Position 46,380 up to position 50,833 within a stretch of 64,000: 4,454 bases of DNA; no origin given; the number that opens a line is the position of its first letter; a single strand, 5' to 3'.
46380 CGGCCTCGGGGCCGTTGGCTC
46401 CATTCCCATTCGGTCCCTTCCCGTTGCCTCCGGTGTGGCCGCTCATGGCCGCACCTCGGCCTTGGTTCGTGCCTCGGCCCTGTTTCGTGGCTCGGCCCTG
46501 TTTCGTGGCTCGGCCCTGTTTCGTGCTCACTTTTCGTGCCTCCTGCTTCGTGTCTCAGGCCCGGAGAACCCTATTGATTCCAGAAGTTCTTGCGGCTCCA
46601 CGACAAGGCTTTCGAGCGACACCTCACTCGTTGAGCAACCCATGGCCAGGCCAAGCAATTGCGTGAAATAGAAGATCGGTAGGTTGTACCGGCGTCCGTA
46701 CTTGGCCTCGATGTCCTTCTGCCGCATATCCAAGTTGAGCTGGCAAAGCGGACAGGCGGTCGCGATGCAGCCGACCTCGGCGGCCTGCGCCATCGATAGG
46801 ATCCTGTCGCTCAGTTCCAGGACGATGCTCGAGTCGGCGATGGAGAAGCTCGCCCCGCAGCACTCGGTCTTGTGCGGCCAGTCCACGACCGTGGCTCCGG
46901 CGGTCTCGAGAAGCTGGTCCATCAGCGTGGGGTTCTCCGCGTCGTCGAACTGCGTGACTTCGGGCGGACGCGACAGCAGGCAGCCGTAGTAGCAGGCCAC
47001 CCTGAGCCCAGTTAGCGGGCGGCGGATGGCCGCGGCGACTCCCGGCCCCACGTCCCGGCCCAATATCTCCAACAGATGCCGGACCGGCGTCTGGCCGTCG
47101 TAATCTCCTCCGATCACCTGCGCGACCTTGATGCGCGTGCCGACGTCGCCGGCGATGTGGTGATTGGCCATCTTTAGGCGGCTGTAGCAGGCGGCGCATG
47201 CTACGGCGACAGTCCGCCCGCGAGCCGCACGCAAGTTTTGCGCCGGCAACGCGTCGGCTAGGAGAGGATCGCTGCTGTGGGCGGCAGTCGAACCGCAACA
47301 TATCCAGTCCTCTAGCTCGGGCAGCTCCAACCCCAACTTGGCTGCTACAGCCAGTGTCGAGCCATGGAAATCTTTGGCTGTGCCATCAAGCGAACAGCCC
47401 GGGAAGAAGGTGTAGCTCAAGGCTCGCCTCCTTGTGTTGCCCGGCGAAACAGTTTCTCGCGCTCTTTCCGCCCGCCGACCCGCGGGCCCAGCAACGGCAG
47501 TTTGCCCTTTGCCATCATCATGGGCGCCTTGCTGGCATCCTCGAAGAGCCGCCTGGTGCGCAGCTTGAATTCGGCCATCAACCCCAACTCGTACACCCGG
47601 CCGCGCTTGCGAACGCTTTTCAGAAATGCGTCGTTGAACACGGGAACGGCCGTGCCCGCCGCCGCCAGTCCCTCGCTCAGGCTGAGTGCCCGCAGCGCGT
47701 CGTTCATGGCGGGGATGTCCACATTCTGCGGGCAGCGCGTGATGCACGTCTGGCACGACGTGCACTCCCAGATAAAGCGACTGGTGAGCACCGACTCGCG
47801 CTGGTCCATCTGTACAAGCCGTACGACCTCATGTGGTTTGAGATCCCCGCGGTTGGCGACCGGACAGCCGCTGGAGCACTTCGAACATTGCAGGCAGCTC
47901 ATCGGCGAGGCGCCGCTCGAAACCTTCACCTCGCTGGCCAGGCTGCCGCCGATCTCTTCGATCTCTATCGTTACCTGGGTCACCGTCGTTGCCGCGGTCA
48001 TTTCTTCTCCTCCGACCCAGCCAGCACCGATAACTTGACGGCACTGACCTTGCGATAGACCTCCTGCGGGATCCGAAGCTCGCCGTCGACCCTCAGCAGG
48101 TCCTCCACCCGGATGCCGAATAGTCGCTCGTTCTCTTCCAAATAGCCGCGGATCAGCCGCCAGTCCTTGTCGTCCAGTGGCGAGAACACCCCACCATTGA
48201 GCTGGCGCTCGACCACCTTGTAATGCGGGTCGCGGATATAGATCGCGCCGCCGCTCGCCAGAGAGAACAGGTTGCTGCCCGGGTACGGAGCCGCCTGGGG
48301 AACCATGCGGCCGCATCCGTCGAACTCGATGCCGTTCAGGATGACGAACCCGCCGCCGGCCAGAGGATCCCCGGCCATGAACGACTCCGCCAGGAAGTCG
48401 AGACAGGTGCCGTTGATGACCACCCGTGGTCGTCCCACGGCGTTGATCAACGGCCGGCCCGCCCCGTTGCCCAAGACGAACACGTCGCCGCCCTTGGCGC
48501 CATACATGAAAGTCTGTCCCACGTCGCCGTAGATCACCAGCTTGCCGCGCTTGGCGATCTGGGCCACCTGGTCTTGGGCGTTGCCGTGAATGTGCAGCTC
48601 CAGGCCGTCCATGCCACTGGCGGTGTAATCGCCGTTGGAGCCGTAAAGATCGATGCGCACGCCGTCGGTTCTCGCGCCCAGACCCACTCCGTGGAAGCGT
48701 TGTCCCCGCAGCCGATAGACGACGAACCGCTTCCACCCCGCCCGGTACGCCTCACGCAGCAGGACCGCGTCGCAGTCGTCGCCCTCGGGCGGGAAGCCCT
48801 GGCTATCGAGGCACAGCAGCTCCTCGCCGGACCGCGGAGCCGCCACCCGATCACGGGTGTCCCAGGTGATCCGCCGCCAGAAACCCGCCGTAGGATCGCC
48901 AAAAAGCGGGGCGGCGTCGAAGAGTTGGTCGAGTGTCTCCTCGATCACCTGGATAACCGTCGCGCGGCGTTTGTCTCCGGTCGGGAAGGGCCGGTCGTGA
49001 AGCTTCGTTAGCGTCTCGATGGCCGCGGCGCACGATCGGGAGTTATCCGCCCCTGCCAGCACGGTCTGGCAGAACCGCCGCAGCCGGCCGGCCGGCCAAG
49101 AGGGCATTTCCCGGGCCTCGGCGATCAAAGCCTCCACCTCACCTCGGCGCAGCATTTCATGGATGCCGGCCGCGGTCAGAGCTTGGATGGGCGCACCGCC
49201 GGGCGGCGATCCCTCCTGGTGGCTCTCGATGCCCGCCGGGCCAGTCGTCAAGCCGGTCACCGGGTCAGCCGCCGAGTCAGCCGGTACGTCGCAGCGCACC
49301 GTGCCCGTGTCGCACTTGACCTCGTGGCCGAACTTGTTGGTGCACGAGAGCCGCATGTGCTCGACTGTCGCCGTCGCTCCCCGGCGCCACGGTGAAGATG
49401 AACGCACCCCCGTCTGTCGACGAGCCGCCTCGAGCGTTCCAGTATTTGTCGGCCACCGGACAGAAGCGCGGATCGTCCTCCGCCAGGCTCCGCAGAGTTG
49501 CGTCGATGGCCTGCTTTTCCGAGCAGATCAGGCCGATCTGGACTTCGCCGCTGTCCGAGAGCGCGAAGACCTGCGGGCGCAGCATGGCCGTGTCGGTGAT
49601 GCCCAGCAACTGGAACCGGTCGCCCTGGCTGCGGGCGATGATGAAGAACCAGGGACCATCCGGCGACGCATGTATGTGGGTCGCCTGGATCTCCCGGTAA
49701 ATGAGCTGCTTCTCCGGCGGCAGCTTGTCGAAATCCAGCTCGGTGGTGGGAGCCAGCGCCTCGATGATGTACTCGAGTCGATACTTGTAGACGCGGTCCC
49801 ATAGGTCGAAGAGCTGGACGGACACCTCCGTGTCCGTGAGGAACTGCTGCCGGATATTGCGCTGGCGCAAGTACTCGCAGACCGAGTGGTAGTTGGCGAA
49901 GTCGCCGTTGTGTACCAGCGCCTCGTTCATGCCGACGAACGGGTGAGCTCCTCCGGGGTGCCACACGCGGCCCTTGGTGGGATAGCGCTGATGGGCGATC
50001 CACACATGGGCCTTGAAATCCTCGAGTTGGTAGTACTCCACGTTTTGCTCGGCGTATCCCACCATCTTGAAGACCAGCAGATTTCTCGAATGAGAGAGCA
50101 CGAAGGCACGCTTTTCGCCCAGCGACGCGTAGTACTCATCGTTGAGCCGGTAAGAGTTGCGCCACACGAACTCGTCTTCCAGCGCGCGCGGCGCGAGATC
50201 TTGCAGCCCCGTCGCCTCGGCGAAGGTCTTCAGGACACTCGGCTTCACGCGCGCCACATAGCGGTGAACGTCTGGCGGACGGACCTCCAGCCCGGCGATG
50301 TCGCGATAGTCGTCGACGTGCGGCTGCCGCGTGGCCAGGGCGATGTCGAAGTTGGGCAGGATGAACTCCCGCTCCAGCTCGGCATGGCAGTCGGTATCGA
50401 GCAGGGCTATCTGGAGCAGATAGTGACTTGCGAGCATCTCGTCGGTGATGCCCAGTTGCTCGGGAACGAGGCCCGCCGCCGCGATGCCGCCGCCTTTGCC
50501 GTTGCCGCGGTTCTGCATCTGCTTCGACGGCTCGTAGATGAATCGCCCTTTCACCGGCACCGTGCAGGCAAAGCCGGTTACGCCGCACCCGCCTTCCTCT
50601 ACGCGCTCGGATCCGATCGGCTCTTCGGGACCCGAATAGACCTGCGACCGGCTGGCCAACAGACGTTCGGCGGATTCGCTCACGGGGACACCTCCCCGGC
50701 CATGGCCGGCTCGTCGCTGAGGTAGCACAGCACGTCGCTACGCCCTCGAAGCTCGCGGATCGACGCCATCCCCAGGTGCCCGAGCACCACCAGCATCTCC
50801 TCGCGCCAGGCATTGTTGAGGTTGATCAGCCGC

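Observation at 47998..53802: Split glutamate-synthase-like set: a catalytic-looking plus a degenerate ferredoxin-fused FMN paralogue, an amidotransferase with an N-terminal leader, and an enlarged GXGXG protein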

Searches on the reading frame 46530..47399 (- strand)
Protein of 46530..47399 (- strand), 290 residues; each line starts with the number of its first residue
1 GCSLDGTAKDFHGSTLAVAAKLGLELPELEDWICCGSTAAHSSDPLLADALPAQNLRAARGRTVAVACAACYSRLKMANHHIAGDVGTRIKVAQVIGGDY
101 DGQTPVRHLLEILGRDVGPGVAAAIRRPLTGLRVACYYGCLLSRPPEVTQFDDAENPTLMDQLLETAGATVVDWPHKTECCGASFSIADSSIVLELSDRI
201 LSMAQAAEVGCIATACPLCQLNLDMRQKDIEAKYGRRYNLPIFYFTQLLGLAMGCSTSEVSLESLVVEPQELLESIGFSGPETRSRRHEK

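Call 64: search_protein_families(library=ncbifam, proteins=[window:46530-47399:-], max_evalue=0.00001)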
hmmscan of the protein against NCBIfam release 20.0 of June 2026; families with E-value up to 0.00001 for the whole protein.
window:46530-47399:- (290 aa): 6 families
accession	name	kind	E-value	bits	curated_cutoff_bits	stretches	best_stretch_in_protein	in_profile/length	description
TIGR03288.1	CoB_CoM_SS_B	equivalog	2.1e-50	171.6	345.15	1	12-275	18-289/290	CoB--CoM heterodisulfide reductase subunit B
NF042965.1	MFR_anch_SdhE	equivalog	4e-43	148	500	1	1-268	8-277/282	8-methylmenaquinol:fumarate reductase membrane anchor subunit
NF041780.1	hetero_SS_HdrB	equivalog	5.5e-21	75.2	450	1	13-260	23-288/304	ferredoxin:CoB-CoM heterodisulfide reductase subunit HdrB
NF045670.1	quin_L_LdhH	equivalog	2.8e-09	35.8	800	1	1-224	474-686/706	L-lactate dehydrogenase (quinone) large subunit LdhH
NF004898.0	PRK06259.1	equivalog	5.3e-08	31.9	385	1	1-228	269-468/488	fumarate reductase (CoM/CoB) subunit TfrB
NF008434.0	PRK11274.1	equivalog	3e-06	26.4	333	0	159-226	322-391/409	glycolate oxidase subunit GlcF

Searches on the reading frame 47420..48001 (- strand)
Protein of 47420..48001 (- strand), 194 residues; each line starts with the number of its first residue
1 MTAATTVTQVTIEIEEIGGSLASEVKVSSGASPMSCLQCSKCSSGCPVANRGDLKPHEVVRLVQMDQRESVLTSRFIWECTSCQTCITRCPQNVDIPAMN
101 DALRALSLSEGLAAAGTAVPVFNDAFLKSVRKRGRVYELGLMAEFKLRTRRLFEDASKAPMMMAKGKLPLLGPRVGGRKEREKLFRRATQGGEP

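Call 64: search_protein_families(library=ncbifam, proteins=[window:47420-48001:-], max_evalue=0.00001)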
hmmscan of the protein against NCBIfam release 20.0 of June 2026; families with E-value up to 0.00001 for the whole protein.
window:47420-48001:- (194 aa): 9 families
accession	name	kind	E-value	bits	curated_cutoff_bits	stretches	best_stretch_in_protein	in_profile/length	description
NF041890.1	hdrC_Methbact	equivalog_domain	2.3e-17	63.2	270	1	15-115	10-109/192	ferredoxin:CoB-CoM heterodisulfide reductase subunit HdrC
TIGR03290.1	CoB_CoM_SS_C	equivalog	2e-16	60.3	160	1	35-114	3-82/144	CoB--CoM heterodisulfide reductase subunit C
NF041779.1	hetero_SS_HdrC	equivalog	8.8e-16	58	350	1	34-113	31-109/198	ferredoxin:CoB-CoM heterodisulfide reductase subunit HdrC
NF038018.1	qmoC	equivalog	1.3e-10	41.3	300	1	23-110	7-94/360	quinone-interacting membrane-bound oxidoreductase complex subunit QmoC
NF004898.0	PRK06259.1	equivalog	1.2e-08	34.1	385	1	34-112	134-221/488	fumarate reductase (CoM/CoB) subunit TfrB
NF008369.0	PRK11168.1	equivalog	3.5e-08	32.7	278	1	35-110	12-90/401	anaerobic glycerol-3-phosphate dehydrogenase subunit C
NF042952.1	MFR_FeS_SdhB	equivalog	1.9e-07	30.4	600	1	76-161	200-280/320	8-methylmenaquinol:fumarate reductase iron-sulfur subunit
NF009226.0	PRK12576.1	equivalog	2.4e-07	30.4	344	1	35-168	155-295/317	succinate dehydrogenase/fumarate reductase iron-sulfur subunit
TIGR01945.1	rnfC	subfamily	6.1e-07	28.3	245.95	1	17-96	346-420/435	RnfABCDGE type electron transport complex subunit C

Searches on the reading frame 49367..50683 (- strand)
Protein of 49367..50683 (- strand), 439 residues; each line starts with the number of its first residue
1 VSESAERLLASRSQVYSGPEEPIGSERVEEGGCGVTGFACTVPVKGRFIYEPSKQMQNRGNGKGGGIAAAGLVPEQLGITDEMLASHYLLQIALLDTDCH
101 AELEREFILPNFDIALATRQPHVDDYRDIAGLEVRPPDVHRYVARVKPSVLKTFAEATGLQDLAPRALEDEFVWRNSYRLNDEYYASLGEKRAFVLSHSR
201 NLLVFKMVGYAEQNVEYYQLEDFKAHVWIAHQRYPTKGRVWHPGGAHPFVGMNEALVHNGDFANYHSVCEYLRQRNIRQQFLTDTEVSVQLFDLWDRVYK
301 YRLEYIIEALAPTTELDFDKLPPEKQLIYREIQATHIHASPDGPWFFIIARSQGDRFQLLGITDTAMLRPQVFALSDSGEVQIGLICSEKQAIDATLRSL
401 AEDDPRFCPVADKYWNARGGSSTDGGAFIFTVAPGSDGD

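Call 4: search_protein_families(library=pfam, proteins=[window:49367-50683:-], max_evalue=0.01)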
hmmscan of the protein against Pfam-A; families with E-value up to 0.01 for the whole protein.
seq(439 aa): 3 families
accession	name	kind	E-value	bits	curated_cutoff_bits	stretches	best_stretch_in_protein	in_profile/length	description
PF13522.11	GATase_6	-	1.4e-07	32.1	27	1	224-295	9-80/130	Glutamine amidotransferase domain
PF13537.11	GATase_7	-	0.0023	18.4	25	1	243-294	10-64/123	Glutamine amidotransferase domain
PF00310.26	GATase_2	-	0.0039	16.4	19.9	1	147-274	125-247/420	Glutamine amidotransferases class-II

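Call 5: search_protein_families(library=ncbifam, proteins=[window:49367-50683:-], max_evalue=0.01)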
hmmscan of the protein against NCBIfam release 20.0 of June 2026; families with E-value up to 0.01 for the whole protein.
seq(439 aa): 3 families
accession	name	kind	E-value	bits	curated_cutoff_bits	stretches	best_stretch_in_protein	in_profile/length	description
TIGR01135.1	glmS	equivalog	8.3e-11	41.1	418.05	1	198-293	37-133/607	glutamine--fructose-6-phosphate transaminase (isomerizing)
NF001484.0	PRK00331.1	subfamily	1.2e-10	40.5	381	1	197-295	37-136/601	isomerizing glutamine--fructose-6-phosphate transaminase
TIGR01134.1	purF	equivalog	2e-09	37.3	350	1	201-294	40-136/432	amidophosphoribosyltransferase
